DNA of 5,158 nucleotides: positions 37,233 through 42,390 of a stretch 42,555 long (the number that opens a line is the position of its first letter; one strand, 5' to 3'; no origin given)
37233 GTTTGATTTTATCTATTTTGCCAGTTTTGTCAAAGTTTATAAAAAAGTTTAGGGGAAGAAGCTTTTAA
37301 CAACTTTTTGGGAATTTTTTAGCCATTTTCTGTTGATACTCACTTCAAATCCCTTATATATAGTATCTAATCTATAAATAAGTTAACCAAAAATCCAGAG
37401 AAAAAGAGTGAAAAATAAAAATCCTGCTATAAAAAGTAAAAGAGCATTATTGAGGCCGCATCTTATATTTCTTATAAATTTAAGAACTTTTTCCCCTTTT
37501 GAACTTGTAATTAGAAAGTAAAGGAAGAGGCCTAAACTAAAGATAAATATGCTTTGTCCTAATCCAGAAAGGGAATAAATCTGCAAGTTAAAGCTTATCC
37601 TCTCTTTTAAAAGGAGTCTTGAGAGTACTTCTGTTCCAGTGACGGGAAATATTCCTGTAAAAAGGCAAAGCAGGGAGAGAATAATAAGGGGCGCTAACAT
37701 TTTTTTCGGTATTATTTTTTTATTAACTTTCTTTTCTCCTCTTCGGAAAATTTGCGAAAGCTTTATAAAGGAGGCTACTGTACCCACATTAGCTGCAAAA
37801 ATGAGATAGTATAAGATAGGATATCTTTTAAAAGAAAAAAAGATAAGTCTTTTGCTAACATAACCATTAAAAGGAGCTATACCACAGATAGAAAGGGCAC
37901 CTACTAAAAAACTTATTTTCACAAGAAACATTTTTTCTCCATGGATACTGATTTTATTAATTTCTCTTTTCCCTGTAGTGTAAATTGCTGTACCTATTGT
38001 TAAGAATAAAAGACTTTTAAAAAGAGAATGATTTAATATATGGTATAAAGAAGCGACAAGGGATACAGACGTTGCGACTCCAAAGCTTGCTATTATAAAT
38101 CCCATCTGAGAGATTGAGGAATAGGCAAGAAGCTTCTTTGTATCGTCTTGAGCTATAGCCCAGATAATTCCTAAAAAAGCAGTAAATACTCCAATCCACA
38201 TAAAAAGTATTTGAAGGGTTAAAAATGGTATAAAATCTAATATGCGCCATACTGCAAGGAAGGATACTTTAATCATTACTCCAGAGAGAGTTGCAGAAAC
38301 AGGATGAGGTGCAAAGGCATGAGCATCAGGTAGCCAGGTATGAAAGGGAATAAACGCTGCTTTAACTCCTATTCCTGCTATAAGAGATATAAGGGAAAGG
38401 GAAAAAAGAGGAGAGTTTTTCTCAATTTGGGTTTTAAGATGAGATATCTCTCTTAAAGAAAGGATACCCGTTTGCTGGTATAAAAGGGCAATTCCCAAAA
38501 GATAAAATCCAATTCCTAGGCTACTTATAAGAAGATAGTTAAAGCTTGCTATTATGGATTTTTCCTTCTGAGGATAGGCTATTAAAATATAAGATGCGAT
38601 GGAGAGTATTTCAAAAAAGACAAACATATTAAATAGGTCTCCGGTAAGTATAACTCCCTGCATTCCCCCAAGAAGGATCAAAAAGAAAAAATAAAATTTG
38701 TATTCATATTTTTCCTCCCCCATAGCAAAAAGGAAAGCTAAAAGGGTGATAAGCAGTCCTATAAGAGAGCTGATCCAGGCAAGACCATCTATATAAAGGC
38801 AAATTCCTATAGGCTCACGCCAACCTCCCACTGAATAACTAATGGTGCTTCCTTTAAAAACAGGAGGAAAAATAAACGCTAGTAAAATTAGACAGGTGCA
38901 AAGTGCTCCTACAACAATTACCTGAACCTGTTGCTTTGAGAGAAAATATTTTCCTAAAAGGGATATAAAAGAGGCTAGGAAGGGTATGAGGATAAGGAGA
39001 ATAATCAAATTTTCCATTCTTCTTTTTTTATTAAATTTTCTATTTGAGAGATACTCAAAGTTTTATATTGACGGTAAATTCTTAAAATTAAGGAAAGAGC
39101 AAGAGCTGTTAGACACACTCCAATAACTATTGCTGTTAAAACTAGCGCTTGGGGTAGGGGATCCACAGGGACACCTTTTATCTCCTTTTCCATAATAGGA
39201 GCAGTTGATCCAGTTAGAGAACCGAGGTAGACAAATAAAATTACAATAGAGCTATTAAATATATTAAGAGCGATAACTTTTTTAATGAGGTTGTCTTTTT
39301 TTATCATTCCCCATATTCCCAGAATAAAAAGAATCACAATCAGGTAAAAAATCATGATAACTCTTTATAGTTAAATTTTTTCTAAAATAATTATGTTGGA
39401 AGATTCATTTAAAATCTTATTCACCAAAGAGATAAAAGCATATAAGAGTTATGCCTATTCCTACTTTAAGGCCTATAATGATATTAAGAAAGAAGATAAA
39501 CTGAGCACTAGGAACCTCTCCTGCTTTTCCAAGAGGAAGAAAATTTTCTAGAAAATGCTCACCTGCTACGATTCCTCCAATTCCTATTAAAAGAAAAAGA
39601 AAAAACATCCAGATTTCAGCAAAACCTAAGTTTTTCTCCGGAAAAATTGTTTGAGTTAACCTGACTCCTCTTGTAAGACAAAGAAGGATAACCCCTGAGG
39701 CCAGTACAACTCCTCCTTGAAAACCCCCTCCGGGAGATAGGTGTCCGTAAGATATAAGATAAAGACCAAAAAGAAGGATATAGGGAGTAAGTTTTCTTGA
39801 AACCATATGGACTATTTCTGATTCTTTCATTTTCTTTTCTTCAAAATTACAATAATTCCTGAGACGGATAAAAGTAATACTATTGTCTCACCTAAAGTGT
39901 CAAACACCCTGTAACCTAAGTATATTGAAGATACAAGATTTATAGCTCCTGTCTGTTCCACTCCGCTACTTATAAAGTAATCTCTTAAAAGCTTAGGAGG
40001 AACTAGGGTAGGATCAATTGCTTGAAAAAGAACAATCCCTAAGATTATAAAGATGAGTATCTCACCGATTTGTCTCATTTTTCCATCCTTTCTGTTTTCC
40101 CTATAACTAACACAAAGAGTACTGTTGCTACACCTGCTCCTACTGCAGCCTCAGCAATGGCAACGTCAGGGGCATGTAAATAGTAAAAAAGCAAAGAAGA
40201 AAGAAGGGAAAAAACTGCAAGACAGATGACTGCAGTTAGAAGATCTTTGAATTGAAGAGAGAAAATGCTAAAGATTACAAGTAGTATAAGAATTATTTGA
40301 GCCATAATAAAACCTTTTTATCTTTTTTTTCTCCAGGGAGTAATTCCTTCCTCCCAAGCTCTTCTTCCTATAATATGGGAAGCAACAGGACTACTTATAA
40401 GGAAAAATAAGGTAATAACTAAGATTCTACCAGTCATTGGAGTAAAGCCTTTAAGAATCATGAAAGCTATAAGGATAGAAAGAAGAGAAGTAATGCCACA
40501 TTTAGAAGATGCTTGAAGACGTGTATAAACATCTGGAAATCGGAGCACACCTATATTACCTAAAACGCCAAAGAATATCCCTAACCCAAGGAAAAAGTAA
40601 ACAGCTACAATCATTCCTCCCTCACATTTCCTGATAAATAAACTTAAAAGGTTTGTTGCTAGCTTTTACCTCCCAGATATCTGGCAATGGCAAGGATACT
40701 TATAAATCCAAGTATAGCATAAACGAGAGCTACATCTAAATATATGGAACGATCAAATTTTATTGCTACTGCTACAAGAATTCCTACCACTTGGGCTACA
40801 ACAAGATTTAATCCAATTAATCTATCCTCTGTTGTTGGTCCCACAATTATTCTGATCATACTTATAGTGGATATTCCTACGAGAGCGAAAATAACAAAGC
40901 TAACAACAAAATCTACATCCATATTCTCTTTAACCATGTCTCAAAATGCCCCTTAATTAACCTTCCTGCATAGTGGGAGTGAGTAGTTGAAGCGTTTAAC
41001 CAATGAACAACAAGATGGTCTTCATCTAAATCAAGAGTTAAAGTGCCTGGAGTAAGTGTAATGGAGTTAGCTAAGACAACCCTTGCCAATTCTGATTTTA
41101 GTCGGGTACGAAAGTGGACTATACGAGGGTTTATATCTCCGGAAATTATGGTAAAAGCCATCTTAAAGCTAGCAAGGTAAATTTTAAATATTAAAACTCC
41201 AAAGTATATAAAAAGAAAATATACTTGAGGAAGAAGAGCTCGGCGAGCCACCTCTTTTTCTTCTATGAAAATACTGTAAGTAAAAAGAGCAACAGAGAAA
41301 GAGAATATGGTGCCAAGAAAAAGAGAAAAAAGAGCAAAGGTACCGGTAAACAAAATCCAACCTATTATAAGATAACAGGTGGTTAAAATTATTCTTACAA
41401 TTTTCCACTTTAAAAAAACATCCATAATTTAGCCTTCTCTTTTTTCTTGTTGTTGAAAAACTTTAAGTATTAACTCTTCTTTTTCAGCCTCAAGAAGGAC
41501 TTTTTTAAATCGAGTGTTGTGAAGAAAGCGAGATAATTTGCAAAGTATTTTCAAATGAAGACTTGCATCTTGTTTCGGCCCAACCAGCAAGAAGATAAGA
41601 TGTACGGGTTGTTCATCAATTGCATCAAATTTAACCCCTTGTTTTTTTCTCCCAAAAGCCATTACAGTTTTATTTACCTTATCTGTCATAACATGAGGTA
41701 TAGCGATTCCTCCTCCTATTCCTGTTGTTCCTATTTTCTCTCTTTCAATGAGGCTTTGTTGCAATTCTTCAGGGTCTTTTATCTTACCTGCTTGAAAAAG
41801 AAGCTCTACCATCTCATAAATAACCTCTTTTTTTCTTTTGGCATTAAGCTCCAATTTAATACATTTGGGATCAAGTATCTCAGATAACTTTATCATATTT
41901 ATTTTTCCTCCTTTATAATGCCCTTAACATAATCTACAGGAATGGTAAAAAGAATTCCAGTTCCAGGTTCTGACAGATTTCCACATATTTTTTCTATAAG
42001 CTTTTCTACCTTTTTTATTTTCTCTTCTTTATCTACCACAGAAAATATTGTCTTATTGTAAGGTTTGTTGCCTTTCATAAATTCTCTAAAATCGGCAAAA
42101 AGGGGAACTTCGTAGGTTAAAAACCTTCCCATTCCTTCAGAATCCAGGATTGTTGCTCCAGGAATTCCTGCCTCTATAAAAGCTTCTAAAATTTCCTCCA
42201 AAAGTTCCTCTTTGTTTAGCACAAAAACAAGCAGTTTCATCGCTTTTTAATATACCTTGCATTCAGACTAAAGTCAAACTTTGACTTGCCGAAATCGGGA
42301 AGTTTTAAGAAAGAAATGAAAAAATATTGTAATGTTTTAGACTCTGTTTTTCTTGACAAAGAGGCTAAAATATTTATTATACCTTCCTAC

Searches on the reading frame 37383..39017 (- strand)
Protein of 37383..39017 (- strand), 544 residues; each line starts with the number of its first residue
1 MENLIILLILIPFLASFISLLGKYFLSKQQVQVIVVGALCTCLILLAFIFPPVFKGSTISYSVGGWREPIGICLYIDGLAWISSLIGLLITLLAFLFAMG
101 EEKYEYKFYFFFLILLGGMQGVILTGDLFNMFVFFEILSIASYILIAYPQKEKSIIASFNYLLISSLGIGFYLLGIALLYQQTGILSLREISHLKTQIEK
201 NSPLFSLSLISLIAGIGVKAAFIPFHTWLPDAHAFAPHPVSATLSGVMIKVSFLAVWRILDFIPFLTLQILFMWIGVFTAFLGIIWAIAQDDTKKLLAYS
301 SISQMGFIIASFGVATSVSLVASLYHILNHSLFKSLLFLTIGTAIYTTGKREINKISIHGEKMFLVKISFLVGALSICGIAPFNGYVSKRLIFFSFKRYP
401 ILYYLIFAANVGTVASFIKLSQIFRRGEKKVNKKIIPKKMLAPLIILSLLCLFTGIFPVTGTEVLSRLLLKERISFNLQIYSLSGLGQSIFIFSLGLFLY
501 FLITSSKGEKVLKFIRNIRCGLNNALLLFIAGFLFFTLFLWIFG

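Call 49: search_protein_families(library=pfam, proteins=[window:37383-39017:-], max_evalue=0.00001)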
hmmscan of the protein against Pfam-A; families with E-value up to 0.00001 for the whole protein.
window:37383-39017:- (544 aa): 2 families
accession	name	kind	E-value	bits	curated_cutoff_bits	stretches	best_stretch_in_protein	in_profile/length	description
PF00361.26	Proton_antipo_M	-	6.8e-60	203.2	21.5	1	126-402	2-282/294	NADH:quinone oxidoreductase/Mrp antiporter, TM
PF10125.14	NADHdeh_related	-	1.8e-07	31.2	27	1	119-225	81-181/218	NADH dehydrogenase I, subunit N related protein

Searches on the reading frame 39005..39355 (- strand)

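Call 49: search_protein_families(library=pfam, proteins=[window:39005-39355:-], max_evalue=0.00001)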
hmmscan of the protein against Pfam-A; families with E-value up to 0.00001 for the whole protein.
window:39005-39355:- (116 aa): 1 family
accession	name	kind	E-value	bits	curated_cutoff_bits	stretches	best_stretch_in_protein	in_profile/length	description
PF00420.29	Oxidored_q2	-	9.6e-25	86.6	26.1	1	1-107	1-92/95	NADH-ubiquinone/plastoquinone oxidoreductase chain 4L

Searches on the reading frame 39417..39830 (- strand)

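Call 49: search_protein_families(library=pfam, proteins=[window:39417-39830:-], max_evalue=0.00001)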
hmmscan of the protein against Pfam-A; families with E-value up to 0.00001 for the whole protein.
window:39417-39830:- (137 aa): 1 family
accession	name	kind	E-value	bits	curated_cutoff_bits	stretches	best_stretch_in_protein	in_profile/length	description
PF04039.18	MnhB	-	2.8e-24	86.2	22.5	1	6-128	1-126/127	Domain related to MnhB subunit of Na+/H+ antiporter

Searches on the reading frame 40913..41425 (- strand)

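Call 70: search_protein_families(library=pfam, proteins=[window:40913-41425:-], max_evalue=0.0001)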
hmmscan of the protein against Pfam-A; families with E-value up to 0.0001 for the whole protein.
window:40913-41425:- (170 aa): 1 family
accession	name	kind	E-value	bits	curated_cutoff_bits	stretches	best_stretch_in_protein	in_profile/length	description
PF01899.21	MNHE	-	4.9e-34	117.6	27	1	17-168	2-145/145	Na+/H+ ion antiporter subunit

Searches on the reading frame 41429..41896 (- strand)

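Call 70: search_protein_families(library=pfam, proteins=[window:41429-41896:-], max_evalue=0.0001)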
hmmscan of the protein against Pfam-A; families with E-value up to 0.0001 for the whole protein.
window:41429-41896:- (155 aa): 1 family
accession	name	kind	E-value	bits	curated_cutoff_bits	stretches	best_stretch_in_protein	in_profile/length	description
PF00359.27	PTS_EIIA_2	-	3.2e-41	141.1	27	1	6-149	1-143/144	Phosphoenolpyruvate-dependent sugar phosphotransferase system, EIIA 2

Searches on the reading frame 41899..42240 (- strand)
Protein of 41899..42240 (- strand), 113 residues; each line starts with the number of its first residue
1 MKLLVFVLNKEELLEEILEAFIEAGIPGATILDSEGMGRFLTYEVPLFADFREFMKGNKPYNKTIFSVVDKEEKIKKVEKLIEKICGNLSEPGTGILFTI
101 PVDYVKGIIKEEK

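Call 70: search_protein_families(library=pfam, proteins=[window:41899-42240:-], max_evalue=0.0001)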
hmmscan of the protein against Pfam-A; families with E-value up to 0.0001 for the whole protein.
window:41899-42240:- (113 aa): 1 family
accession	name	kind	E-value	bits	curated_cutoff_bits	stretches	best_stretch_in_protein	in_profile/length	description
PF00543.27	P-II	-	2.4e-07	31.5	25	1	1-109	1-99/102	Nitrogen regulatory protein P-II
